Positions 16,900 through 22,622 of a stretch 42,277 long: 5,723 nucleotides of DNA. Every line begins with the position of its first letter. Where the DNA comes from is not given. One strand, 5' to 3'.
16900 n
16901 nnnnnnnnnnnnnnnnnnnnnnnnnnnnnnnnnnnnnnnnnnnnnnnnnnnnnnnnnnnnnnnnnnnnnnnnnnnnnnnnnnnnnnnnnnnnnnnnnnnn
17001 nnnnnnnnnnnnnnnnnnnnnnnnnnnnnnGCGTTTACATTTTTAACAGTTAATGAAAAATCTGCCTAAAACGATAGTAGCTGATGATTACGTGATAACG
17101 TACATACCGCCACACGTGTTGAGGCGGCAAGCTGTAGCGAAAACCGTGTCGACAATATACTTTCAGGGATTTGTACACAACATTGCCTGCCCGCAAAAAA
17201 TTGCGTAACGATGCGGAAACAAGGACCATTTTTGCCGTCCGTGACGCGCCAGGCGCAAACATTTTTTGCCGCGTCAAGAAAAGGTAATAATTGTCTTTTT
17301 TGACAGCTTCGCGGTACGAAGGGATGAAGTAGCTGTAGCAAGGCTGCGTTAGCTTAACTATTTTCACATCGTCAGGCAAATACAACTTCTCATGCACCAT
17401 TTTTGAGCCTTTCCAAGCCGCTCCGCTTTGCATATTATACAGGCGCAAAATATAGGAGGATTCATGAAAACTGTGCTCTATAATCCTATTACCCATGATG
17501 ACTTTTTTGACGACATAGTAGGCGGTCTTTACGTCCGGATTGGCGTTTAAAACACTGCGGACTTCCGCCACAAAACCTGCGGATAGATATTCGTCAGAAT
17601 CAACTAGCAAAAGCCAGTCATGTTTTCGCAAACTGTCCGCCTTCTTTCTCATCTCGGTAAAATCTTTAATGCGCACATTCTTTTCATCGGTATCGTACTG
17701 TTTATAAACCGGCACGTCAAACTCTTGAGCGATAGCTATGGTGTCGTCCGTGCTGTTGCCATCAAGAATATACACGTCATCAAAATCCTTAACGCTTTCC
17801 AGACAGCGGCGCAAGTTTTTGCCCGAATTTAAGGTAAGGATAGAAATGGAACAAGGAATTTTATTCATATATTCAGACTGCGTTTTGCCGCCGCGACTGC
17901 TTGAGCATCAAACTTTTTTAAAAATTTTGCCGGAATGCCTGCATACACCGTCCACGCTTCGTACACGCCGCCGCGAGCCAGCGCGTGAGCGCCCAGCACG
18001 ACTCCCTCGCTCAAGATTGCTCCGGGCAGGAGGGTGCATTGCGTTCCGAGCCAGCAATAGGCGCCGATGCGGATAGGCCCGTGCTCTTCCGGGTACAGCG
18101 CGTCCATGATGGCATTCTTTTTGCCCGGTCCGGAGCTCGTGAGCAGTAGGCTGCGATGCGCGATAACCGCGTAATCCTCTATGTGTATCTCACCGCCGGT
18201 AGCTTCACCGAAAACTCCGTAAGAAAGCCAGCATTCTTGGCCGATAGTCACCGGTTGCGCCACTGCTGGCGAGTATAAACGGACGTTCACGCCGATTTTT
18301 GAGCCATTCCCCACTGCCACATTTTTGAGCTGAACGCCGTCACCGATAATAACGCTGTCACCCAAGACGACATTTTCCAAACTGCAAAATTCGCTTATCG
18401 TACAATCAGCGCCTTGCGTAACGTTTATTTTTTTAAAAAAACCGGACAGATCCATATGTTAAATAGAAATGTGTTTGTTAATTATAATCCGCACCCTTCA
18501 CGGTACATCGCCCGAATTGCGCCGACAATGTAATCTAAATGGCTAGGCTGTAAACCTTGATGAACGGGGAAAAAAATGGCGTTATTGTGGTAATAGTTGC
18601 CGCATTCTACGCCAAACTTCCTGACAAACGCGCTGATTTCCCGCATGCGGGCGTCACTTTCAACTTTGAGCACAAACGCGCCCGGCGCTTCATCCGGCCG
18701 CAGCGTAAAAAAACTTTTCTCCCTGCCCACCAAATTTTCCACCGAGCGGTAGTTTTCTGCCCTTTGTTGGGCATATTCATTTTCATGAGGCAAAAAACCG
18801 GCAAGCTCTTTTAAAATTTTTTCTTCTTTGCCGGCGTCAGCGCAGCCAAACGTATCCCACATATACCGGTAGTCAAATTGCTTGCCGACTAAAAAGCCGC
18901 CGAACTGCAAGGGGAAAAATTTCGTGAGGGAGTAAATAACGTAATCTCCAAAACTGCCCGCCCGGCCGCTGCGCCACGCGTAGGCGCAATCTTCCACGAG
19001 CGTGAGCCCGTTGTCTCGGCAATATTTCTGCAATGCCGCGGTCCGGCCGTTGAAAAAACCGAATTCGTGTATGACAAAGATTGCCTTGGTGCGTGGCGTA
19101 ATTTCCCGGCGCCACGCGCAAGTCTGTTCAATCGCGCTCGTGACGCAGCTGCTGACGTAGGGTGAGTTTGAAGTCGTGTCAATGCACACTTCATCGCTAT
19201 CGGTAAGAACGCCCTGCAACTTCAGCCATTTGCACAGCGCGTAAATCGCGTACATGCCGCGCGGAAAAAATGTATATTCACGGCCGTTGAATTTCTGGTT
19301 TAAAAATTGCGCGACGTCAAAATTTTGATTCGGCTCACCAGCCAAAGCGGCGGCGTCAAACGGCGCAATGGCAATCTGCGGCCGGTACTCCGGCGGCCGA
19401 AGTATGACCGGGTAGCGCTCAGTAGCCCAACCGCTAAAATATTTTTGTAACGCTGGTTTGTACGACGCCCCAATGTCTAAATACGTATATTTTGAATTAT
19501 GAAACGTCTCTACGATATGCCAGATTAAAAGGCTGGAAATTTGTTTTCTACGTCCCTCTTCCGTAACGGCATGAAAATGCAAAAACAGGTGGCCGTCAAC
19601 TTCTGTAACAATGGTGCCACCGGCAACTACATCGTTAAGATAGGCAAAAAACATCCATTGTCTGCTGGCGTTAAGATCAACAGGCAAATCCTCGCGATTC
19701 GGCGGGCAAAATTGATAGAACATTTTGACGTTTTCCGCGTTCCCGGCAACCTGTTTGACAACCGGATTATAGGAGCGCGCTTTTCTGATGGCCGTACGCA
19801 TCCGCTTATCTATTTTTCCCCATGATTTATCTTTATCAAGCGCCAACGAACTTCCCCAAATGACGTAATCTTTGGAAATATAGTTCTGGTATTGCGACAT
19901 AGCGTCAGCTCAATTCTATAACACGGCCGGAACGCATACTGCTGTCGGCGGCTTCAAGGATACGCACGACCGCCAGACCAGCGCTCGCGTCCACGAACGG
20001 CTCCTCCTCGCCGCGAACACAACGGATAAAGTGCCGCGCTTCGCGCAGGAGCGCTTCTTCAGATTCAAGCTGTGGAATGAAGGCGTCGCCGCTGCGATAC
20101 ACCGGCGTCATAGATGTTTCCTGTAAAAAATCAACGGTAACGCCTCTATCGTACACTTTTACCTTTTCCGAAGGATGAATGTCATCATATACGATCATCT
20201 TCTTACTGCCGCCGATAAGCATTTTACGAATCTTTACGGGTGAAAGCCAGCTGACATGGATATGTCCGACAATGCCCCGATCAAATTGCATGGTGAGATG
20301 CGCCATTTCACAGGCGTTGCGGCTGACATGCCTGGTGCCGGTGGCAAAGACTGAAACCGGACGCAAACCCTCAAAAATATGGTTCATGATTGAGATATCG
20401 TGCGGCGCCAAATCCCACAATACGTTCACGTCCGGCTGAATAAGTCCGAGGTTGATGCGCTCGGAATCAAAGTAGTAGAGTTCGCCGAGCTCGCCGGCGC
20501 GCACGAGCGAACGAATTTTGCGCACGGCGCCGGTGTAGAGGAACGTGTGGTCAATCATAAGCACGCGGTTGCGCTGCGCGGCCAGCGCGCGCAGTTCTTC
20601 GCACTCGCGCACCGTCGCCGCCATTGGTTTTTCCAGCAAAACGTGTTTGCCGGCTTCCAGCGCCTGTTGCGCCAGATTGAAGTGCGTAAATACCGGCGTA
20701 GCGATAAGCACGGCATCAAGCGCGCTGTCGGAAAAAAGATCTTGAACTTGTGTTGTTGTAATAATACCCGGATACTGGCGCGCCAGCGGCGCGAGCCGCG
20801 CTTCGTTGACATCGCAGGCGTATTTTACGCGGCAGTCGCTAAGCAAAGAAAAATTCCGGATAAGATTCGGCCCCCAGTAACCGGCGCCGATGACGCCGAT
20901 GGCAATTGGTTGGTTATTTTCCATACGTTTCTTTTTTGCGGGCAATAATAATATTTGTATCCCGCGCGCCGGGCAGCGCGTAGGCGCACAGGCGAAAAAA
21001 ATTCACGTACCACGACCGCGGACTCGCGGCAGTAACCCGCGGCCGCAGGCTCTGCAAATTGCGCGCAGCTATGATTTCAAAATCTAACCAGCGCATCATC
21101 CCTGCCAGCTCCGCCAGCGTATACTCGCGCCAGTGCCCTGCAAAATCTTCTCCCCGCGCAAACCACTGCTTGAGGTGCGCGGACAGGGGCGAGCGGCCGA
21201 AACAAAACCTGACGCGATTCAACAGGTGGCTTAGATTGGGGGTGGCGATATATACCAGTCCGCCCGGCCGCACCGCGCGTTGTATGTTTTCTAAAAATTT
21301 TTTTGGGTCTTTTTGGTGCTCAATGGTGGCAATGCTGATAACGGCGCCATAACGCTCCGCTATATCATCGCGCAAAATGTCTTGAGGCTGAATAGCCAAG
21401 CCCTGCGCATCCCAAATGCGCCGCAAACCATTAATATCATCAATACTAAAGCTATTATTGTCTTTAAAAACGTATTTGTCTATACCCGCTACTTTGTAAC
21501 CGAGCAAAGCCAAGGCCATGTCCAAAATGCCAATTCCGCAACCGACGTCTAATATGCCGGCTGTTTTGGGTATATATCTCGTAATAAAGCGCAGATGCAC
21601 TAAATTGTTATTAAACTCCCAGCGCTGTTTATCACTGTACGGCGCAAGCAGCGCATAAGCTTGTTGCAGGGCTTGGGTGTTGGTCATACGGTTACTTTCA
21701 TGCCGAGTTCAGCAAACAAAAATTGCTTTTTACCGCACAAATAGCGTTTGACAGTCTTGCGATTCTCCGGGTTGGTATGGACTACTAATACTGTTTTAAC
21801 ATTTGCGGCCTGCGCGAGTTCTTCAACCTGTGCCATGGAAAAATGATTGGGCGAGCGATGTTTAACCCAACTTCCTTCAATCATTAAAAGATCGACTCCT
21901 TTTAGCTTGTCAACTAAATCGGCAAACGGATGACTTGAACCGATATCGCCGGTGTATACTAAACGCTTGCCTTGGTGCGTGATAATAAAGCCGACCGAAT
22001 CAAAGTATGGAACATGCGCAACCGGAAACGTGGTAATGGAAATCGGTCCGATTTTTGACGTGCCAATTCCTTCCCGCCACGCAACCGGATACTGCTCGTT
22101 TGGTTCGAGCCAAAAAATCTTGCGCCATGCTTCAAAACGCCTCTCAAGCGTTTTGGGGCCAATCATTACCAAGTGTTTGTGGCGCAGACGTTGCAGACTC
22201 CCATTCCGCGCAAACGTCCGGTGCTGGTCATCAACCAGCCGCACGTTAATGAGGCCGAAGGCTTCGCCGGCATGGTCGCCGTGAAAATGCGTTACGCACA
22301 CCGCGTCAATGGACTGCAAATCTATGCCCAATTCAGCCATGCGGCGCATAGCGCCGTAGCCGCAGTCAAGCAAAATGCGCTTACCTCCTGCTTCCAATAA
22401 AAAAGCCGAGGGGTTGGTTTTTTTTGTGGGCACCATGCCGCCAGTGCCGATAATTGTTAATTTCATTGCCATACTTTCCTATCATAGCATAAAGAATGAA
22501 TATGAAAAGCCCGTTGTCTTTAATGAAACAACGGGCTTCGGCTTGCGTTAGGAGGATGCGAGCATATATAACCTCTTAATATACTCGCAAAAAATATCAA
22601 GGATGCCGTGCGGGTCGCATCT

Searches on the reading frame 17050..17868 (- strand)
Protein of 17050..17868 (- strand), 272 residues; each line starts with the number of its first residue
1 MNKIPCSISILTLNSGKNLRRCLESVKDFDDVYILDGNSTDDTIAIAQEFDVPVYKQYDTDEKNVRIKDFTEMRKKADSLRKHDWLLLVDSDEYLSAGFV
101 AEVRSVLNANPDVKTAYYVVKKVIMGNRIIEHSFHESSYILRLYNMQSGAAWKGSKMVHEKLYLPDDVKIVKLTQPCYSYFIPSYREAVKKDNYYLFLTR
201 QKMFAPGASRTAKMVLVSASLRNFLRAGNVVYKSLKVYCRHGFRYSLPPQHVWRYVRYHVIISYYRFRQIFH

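Call 11: search_protein_families(library=pfam, proteins=[window:17050-17868:-], max_evalue=0.001)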
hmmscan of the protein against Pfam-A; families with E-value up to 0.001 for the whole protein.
window:17050-17868:- (272 aa): 2 families
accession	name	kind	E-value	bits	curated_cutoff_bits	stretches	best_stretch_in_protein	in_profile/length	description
PF00535.33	Glycos_transf_2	-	5.1e-10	40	23.3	1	7-126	1-124/168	Glycosyl transferase family 2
PF13704.12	Glyco_tranf_2_4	-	3.7e-06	27.8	27.5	1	28-97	18-86/98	Glycosyl transferase family 2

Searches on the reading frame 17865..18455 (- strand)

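Call 11: search_protein_families(library=pfam, proteins=[window:17865-18455:-], max_evalue=0.001)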
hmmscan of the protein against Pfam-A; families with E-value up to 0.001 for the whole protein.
window:17865-18455:- (196 aa): 3 families
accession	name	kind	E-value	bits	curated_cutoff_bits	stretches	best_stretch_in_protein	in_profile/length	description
PF00132.30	Hexapep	-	6.4e-13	48.2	27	2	28-60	1-34/36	Bacterial transferase hexapeptide (six repeats)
PF25084.1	LbH_EIF2B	-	2.1e-11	44.2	54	1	14-100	6-89/105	EIF2B subunit epsilon LbH domain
PF25087.1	GMPPB_C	-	4.9e-06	26.6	39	0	16-103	9-100/110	GMPPB C-terminal domain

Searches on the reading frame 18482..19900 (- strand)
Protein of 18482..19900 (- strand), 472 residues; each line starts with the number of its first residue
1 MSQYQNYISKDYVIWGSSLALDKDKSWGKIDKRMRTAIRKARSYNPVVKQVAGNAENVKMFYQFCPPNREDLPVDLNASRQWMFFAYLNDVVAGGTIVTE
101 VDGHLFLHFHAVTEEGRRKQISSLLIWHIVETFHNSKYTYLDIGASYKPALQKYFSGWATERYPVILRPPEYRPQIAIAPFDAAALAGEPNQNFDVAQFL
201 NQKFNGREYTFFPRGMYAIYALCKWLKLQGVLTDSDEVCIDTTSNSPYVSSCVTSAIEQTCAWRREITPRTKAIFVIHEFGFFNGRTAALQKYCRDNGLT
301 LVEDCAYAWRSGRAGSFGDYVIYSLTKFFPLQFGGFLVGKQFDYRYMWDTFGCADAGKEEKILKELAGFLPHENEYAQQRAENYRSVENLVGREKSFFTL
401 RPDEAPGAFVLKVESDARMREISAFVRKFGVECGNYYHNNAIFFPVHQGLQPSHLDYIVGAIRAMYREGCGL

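Call 11: search_protein_families(library=pfam, proteins=[window:18482-19900:-], max_evalue=0.001)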
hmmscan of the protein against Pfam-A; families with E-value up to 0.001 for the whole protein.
window:18482-19900:- (472 aa): 3 families
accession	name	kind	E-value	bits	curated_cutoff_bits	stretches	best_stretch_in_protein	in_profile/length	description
PF01041.23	DegT_DnrJ_EryC1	-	5.8e-08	32.8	19.8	1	264-324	106-169/360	DegT/DnrJ/EryC1/StrS aminotransferase family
PF13480.13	Acetyltransf_6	-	5.8e-05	23.7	22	1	82-146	73-137/143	Acetyltransferase (GNAT) domain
PF00583.31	Acetyltransf_1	-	0.00074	20.2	20.7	0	77-150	31-107/116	Acetyltransferase (GNAT) family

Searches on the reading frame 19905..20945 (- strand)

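Call 11: search_protein_families(library=pfam, proteins=[window:19905-20945:-], max_evalue=0.001)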
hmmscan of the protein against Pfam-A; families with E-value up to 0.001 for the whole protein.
window:19905-20945:- (346 aa): 4 families
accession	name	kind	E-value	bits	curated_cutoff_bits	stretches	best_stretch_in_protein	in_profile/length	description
PF01408.29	GFO_IDH_MocA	-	1.4e-26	94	24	1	15-133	2-120/120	Oxidoreductase family, NAD-binding Rossmann fold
PF22725.1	GFO_IDH_MocA_C3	-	1.3e-14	54.7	27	1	141-251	1-123/124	GFO/IDH/MocA C-terminal domain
PF02894.22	GFO_IDH_MocA_C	-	1e-13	52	22.9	1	145-345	1-218/218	Oxidoreductase family, C-terminal alpha/beta domain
PF03807.23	F420_oxidored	-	0.00034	21.6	21.6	1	16-100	2-86/94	NADP oxidoreductase coenzyme F420-dependent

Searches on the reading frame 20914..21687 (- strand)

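Call 11: search_protein_families(library=pfam, proteins=[window:20914-21687:-], max_evalue=0.001)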
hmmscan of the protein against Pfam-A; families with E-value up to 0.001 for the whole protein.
window:20914-21687:- (257 aa): 7 families
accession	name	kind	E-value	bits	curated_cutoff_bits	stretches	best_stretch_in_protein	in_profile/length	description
PF13489.12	Methyltransf_23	-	4.4e-18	66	27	1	37-207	18-163/164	Methyltransferase domain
PF08241.18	Methyltransf_11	-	1.9e-09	38.5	21.2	1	46-147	1-95/95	Methyltransferase domain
PF13847.12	Methyltransf_31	-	8.1e-09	35.8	27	1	45-157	7-120/145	Methyltransferase domain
PF03848.20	TehB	-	1.2e-07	31.8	20.4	1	41-151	30-137/193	Tellurite resistance protein TehB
PF08242.18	Methyltransf_12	-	3.5e-07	31.3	30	1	46-144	1-97/98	Methyltransferase domain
PF13649.12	Methyltransf_25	-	1.6e-06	29.1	27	1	45-143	1-97/97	Methyltransferase domain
PF07021.18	MetW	-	2.4e-05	24.5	21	1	32-177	4-139/193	Methionine biosynthesis protein MetW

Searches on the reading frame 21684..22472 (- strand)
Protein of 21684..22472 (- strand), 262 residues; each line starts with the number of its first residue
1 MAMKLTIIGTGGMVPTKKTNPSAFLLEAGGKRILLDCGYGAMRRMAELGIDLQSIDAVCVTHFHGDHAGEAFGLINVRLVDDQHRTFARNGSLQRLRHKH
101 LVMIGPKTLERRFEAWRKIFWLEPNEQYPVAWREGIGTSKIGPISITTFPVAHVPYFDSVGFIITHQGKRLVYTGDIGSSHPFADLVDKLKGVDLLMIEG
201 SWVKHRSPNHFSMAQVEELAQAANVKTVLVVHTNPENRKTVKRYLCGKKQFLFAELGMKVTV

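Call 51: search_protein_families(library=pfam, proteins=[window:21684-22472:-], max_evalue=0.00001)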
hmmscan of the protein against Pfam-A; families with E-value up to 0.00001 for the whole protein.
window:21684-22472:- (262 aa): 4 families
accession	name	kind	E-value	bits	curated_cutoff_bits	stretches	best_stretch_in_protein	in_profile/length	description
PF12706.13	Lactamase_B_2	-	2e-21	77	27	1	32-232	2-199/200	Beta-lactamase superfamily domain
PF00753.33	Lactamase_B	-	2.6e-16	60.6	22.7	1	21-188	6-161/196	Metallo-beta-lactamase superfamily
PF23023.1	Anti-Pycsar_Apyc1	-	2e-10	41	50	1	1-70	1-69/250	Anti-Pycsar protein Apyc1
PF13483.12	Lactamase_B_3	-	7.2e-09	36.3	24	1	21-198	7-131/160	Beta-lactamase superfamily domain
